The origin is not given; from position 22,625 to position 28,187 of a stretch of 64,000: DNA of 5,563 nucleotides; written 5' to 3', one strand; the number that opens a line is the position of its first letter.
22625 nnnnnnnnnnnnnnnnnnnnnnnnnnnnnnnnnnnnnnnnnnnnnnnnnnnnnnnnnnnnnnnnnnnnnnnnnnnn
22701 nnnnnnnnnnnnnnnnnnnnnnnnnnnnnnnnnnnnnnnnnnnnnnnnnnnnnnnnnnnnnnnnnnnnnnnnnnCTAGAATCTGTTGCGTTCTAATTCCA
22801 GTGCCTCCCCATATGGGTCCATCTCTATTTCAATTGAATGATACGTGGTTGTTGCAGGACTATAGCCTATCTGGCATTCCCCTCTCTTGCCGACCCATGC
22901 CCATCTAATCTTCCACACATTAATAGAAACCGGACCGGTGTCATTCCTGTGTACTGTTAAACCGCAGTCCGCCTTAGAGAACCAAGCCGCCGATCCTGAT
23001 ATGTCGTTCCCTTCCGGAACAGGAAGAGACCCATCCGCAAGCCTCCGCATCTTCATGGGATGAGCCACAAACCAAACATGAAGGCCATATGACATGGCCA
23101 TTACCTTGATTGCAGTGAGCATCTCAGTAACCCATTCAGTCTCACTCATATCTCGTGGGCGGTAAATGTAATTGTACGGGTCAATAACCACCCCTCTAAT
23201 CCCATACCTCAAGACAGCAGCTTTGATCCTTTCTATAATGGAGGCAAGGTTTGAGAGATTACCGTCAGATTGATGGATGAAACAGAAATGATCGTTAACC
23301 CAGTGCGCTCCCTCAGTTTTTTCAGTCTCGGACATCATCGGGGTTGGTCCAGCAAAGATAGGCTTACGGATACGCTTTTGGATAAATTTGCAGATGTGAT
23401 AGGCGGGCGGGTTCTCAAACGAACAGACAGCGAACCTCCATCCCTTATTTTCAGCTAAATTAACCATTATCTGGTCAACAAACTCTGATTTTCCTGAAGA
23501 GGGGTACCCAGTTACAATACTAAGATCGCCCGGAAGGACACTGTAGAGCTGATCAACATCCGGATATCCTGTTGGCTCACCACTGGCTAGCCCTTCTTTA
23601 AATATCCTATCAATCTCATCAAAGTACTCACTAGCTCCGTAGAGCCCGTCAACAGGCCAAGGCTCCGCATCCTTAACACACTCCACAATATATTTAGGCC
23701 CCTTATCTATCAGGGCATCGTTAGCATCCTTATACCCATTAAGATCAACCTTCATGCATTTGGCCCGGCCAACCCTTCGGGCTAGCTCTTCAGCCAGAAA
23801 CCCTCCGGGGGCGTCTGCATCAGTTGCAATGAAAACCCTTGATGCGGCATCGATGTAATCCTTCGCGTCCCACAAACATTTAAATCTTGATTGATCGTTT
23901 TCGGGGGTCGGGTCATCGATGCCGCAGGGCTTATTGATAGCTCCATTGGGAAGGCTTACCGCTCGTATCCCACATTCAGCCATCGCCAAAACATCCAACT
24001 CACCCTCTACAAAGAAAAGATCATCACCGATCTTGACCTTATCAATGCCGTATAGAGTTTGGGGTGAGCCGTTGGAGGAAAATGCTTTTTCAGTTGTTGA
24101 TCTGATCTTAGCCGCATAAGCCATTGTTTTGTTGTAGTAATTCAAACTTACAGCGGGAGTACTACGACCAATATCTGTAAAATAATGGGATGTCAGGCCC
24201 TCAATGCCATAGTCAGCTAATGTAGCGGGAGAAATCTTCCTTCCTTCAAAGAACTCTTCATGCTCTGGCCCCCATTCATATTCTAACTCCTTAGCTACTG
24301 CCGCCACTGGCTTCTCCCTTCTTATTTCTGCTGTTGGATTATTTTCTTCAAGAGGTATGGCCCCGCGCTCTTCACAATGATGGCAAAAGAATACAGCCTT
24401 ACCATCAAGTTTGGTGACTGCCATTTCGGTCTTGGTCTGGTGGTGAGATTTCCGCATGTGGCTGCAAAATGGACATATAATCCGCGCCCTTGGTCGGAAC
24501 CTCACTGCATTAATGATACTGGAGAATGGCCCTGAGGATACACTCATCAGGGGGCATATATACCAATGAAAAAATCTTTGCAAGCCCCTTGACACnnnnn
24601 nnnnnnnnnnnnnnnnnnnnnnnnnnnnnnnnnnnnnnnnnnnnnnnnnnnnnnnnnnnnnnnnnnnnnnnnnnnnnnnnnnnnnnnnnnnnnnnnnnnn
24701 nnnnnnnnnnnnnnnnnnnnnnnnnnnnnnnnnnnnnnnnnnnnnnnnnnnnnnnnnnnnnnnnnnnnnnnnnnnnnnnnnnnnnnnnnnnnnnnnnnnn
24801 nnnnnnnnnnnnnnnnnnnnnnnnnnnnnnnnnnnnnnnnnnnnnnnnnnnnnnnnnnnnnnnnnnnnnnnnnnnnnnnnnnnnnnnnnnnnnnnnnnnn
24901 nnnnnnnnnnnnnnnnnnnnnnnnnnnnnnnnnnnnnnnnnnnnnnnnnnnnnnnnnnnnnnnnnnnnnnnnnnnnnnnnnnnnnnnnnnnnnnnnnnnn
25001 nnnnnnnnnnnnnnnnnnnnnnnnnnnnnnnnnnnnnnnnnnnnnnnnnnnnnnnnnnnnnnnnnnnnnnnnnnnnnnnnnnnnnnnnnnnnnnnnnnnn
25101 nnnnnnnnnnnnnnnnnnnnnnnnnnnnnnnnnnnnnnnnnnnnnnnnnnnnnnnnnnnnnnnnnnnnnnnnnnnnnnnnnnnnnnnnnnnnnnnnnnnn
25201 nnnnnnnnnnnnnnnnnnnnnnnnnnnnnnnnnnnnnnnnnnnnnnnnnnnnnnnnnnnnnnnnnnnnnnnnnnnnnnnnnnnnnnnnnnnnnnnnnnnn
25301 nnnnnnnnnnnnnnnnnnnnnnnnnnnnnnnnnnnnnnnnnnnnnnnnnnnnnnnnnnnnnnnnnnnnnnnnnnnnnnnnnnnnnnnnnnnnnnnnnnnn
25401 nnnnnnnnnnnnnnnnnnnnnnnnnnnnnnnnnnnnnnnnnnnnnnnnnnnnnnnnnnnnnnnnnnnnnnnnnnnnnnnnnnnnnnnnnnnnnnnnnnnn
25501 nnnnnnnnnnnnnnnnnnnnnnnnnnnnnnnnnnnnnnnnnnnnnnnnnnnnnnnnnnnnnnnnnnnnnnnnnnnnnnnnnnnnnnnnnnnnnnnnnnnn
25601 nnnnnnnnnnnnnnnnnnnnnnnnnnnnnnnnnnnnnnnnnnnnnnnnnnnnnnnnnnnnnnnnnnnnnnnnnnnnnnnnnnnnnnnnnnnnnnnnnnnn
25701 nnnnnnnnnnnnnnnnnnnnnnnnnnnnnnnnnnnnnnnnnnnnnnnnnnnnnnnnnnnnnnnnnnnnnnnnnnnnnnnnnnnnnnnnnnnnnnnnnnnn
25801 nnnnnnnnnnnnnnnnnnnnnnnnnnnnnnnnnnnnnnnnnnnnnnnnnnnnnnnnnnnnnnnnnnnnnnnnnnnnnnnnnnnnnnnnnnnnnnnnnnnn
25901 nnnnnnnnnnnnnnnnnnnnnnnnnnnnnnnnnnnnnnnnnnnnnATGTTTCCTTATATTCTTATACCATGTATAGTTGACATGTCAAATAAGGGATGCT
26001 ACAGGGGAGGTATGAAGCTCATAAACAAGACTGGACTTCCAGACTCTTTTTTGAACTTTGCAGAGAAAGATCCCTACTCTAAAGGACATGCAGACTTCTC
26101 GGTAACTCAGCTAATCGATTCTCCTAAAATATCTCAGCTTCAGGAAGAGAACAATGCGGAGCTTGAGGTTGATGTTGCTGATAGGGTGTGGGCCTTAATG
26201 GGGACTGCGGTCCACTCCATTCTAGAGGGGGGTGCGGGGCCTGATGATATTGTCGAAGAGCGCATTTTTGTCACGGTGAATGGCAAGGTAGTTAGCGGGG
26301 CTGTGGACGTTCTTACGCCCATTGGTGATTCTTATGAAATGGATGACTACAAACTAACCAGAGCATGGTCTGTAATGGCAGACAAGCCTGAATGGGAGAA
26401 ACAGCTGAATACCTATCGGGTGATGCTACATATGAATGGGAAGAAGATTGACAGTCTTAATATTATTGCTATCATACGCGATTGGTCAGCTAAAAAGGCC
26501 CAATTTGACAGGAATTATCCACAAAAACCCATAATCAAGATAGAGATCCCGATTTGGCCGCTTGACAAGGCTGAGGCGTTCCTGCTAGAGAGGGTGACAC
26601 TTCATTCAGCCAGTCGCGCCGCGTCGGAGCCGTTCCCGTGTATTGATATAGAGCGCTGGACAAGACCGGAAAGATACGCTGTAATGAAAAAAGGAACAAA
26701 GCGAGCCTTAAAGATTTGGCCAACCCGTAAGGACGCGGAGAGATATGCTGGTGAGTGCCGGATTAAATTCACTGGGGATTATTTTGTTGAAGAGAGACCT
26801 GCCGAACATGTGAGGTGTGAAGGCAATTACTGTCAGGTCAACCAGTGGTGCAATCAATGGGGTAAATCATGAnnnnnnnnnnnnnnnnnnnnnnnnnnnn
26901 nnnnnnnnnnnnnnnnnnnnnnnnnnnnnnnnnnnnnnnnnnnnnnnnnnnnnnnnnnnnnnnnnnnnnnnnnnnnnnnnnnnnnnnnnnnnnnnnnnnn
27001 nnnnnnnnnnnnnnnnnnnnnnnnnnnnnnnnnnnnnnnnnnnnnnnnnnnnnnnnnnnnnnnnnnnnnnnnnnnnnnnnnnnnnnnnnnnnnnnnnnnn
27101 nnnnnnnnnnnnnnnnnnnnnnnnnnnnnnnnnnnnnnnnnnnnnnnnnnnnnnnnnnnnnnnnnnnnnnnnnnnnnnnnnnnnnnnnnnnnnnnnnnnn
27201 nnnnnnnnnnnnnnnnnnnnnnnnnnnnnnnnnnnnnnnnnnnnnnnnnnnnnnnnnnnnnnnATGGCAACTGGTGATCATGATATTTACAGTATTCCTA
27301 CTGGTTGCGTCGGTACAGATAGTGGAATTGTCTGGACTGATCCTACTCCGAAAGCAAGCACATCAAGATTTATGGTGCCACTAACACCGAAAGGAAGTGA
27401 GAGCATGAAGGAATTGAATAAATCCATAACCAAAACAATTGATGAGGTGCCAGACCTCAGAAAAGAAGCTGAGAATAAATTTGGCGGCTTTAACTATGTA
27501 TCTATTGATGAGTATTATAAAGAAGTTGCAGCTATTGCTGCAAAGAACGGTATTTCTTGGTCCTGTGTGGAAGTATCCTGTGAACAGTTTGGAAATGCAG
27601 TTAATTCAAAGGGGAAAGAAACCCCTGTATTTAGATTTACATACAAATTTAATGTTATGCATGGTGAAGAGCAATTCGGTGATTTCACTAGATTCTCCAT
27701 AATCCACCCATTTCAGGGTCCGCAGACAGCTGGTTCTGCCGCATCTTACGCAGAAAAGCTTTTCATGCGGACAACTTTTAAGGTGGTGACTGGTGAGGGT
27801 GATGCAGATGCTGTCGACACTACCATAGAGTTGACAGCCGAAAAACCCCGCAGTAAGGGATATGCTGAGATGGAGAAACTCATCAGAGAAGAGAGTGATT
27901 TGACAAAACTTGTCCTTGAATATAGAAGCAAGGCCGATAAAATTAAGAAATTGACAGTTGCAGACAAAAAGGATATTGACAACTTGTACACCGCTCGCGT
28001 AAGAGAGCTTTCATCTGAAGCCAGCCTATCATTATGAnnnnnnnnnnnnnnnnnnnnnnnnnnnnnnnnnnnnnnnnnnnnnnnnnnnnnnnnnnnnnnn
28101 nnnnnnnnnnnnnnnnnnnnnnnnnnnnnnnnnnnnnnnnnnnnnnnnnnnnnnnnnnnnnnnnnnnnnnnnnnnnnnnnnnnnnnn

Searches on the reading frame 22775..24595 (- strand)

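Call 89: search_protein_families(library=phrogs, proteins=[window:22775-24595:-], max_evalue=0.00001)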
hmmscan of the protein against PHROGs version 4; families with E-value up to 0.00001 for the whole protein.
window:22775-24595:- (606 aa): 5 families
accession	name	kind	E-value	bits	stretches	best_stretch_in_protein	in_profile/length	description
phrog_239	-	DNA, RNA and nucleotide metabolism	2.4e-76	259.3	1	38-592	42-603/801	DNA primase/helicase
phrog_18375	-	DNA, RNA and nucleotide metabolism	4.8e-36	125.2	1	302-589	321-616/644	DNA primase/helicase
phrog_5482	-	unknown function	4.8e-23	82.4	1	343-552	33-250/341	-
phrog_19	-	DNA, RNA and nucleotide metabolism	2.4e-16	60.7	1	319-552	313-541/621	DnaB-like replicative helicase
phrog_47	-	DNA, RNA and nucleotide metabolism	2.6e-14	53.8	1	33-308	43-335/947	DNA primase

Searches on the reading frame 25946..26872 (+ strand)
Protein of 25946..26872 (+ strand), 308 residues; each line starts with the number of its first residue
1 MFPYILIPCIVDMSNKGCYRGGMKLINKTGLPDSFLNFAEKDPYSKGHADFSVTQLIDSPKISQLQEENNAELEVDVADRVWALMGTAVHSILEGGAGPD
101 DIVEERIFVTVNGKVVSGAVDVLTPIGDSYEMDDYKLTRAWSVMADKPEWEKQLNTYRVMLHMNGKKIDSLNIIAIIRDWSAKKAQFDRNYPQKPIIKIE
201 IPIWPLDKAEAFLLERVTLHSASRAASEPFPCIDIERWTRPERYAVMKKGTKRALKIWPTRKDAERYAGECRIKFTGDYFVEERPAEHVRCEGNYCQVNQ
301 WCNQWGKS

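Call 89: search_protein_families(library=phrogs, proteins=[window:25946-26872:+], max_evalue=0.00001)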
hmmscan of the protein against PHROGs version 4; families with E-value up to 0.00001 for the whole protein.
window:25946-26872:+ (308 aa): 1 family
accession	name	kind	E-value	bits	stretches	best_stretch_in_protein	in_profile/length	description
phrog_2139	-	DNA, RNA and nucleotide metabolism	5.9e-39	135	2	102-304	120-318/330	exonuclease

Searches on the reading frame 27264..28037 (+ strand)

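Call 89: search_protein_families(library=phrogs, proteins=[window:27264-28037:+], max_evalue=0.00001)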
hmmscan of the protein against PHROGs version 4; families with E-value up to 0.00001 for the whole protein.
window:27264-28037:+ (257 aa): 2 families
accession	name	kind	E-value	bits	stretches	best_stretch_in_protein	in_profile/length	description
phrog_155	-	DNA, RNA and nucleotide metabolism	1.1e-19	72.2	1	43-247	60-269/308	Erf-like ssDNA annealing protein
phrog_2324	-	DNA, RNA and nucleotide metabolism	1.6e-09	38.6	1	44-196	4-142/193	Erf-like ssDNA annealing protein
